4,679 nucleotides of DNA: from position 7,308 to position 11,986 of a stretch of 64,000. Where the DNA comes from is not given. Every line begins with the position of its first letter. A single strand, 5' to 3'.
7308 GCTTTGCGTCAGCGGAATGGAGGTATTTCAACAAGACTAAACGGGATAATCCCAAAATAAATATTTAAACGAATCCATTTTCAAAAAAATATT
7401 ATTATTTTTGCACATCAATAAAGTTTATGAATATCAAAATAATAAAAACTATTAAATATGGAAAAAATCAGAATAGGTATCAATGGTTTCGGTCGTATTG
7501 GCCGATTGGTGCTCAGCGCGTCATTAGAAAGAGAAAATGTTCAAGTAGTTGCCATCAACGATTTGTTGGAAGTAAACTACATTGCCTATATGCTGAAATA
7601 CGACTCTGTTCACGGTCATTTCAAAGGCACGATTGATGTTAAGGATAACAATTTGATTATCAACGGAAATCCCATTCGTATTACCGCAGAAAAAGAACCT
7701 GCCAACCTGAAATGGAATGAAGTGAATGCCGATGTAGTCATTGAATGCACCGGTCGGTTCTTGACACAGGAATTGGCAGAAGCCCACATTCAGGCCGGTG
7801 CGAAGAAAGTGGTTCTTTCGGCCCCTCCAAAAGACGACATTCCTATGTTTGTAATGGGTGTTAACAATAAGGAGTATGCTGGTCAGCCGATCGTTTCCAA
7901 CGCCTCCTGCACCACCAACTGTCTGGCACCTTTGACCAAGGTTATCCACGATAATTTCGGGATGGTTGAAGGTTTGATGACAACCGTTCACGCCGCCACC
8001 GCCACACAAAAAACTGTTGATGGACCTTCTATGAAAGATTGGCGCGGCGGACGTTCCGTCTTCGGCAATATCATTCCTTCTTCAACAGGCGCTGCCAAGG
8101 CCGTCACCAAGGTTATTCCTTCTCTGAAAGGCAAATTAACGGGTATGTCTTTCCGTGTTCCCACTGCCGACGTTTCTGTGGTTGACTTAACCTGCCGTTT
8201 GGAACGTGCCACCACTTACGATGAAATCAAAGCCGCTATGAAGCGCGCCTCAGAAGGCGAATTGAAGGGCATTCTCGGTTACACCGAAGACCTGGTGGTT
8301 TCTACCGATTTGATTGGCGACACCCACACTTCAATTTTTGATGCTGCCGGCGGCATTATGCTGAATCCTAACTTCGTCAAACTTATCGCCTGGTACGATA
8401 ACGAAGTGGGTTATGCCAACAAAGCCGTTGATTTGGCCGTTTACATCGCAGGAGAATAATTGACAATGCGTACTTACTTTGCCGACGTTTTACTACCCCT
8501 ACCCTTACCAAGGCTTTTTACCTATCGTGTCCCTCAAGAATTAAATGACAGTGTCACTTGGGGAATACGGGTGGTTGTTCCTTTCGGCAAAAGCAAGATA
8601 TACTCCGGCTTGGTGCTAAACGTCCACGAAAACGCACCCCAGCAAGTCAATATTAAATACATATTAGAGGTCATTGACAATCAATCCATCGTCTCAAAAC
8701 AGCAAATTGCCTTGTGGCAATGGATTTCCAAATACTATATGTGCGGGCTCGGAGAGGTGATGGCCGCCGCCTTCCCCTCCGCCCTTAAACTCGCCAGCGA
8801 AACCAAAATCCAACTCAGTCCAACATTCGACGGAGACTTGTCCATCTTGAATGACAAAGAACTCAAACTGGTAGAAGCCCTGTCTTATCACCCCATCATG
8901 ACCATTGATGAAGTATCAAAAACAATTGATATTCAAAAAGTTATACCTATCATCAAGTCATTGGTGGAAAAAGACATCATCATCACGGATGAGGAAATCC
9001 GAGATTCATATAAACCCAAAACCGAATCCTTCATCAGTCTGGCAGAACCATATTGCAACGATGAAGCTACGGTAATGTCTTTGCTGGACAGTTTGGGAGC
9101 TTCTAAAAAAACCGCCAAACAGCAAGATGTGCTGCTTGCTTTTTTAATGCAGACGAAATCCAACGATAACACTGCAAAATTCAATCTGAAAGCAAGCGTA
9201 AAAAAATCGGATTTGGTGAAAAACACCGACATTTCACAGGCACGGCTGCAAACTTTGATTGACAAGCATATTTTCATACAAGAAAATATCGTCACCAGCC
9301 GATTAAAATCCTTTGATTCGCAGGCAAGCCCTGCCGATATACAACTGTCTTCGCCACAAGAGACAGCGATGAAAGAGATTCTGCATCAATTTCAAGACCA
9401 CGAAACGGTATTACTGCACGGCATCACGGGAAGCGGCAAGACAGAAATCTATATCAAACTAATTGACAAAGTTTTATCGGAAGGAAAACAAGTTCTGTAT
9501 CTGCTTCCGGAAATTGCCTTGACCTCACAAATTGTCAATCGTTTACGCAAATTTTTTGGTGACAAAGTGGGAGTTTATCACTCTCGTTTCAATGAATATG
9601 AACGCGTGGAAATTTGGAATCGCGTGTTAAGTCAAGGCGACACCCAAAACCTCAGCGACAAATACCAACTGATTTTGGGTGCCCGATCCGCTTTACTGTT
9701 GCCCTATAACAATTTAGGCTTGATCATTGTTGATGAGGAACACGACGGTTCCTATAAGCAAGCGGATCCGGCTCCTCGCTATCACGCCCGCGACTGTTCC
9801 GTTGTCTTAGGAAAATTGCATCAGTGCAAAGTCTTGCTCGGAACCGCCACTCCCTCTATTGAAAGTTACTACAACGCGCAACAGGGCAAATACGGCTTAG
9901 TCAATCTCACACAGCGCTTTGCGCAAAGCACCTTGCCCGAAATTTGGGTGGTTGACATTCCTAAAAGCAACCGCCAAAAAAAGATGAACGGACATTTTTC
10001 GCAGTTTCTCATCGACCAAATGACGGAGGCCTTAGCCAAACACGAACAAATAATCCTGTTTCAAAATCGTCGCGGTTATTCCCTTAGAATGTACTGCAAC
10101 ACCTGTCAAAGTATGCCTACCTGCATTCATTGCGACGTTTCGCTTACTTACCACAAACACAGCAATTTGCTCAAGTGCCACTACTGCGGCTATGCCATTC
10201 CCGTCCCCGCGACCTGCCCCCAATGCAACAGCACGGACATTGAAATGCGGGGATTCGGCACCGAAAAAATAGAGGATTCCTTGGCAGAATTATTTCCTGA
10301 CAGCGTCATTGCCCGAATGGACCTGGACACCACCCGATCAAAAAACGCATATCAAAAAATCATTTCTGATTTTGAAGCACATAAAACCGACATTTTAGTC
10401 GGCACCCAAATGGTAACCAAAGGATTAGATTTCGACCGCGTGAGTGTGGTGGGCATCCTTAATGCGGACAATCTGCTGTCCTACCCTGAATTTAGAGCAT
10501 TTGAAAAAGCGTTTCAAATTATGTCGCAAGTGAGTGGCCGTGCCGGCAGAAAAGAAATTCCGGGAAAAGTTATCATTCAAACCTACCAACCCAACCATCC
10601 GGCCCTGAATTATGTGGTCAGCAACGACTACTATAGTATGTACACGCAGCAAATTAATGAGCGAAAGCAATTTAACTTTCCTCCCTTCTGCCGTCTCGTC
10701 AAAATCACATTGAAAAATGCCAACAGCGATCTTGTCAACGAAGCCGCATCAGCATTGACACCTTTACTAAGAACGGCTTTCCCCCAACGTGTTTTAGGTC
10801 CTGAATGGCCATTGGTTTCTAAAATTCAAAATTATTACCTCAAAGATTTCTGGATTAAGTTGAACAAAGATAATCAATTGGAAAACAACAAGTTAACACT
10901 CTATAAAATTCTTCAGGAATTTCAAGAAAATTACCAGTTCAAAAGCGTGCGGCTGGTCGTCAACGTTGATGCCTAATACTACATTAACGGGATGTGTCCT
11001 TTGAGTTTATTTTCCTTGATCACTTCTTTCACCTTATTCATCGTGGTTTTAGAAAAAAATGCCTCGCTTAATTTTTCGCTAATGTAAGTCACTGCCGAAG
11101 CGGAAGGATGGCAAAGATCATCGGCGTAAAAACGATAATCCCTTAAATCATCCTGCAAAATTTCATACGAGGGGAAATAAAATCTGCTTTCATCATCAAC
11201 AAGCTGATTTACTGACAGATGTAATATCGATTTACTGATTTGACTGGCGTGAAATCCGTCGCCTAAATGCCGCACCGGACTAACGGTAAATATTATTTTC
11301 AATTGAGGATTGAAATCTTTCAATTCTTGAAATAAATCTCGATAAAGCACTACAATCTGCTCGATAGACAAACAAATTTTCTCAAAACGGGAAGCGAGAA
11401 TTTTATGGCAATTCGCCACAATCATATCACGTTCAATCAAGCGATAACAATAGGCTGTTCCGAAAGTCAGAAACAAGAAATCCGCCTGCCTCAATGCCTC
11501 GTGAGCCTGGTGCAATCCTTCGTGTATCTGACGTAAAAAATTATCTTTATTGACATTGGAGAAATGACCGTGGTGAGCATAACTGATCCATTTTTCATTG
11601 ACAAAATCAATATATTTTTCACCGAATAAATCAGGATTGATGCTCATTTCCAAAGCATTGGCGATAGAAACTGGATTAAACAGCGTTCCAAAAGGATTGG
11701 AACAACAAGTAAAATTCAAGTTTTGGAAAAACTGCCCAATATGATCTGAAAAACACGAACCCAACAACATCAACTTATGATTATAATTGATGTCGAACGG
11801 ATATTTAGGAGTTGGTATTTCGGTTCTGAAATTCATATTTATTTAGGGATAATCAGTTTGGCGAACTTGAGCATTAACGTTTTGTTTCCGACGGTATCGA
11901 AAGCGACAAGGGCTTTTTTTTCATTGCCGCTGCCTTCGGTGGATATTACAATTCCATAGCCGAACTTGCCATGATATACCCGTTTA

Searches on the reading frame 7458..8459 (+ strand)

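Call 54: search_protein_families(library=pfam, proteins=[window:7458-8459:+], max_evalue=0.001)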
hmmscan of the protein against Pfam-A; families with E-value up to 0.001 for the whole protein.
window:7458-8459:+ (333 aa): 3 families
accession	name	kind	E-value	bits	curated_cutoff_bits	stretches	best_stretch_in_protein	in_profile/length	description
PF02800.25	Gp_dh_C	-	2.1e-67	226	24.4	1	156-313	1-158/158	Glyceraldehyde 3-phosphate dehydrogenase, C-terminal domain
PF00044.30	Gp_dh_N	-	3.8e-40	136.7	31.7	1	4-103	1-100/101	Glyceraldehyde 3-phosphate dehydrogenase, NAD binding domain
PF01113.26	DapB_N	-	0.00028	21.4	25.6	0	4-119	1-96/124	Dihydrodipicolinate reductase, N-terminus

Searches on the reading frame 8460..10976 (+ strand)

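Call 54: search_protein_families(library=pfam, proteins=[window:8460-10976:+], max_evalue=0.001)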
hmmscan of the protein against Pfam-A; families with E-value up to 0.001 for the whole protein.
window:8460-10976:+ (838 aa): 8 families
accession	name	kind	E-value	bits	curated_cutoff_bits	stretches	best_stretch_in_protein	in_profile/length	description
PF17764.6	PriA_3primeBD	-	4.9e-30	103.7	22.7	1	9-106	1-96/96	3'DNA-binding domain (3'BD)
PF04851.21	ResIII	-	2.7e-19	70.1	22.5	1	294-466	2-163/164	Type III restriction enzyme, res subunit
PF00270.35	DEAD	-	6.3e-18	65.5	26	1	299-468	3-162/167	DEAD/DEAH box helicase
PF18319.7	Zn_ribbon_PriA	-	2.7e-11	43.6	26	1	555-581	1-27/27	PriA DNA helicase Cys-rich region (CRR) domain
PF00271.37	Helicase_C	-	3.1e-10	40.7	23.5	1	622-698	45-109/110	Helicase conserved C-terminal domain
PF18074.6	PriA_C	-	7.2e-09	36.8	26.9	1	742-837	1-94/95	Primosomal protein N C-terminal domain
PF20720.3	nSTAND3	-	6e-06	26.5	27.2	1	302-410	5-112/155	Novel STAND NTPase 3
PF22590.2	Cas3-like_C_2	-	2.8e-05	24.8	27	0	342-398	2-60/106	CRISPR-associated nuclease/helicase Cas3, C-terminal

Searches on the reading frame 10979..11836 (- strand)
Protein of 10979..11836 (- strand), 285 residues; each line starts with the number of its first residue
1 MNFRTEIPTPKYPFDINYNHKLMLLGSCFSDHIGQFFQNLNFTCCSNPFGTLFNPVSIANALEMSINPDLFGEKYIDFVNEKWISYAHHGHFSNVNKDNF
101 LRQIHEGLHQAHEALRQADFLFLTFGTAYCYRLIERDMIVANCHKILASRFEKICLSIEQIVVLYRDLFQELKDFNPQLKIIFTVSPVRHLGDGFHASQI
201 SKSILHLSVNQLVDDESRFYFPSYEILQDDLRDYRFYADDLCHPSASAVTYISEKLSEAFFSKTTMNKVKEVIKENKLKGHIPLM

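Call 54: search_protein_families(library=pfam, proteins=[window:10979-11836:-], max_evalue=0.001)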
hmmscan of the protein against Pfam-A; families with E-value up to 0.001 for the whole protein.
window:10979-11836:- (285 aa): 1 family
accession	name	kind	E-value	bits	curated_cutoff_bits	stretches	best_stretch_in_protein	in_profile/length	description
PF08885.17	GSCFA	-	1.7e-82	277.2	25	1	21-255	1-236/237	GSCFA family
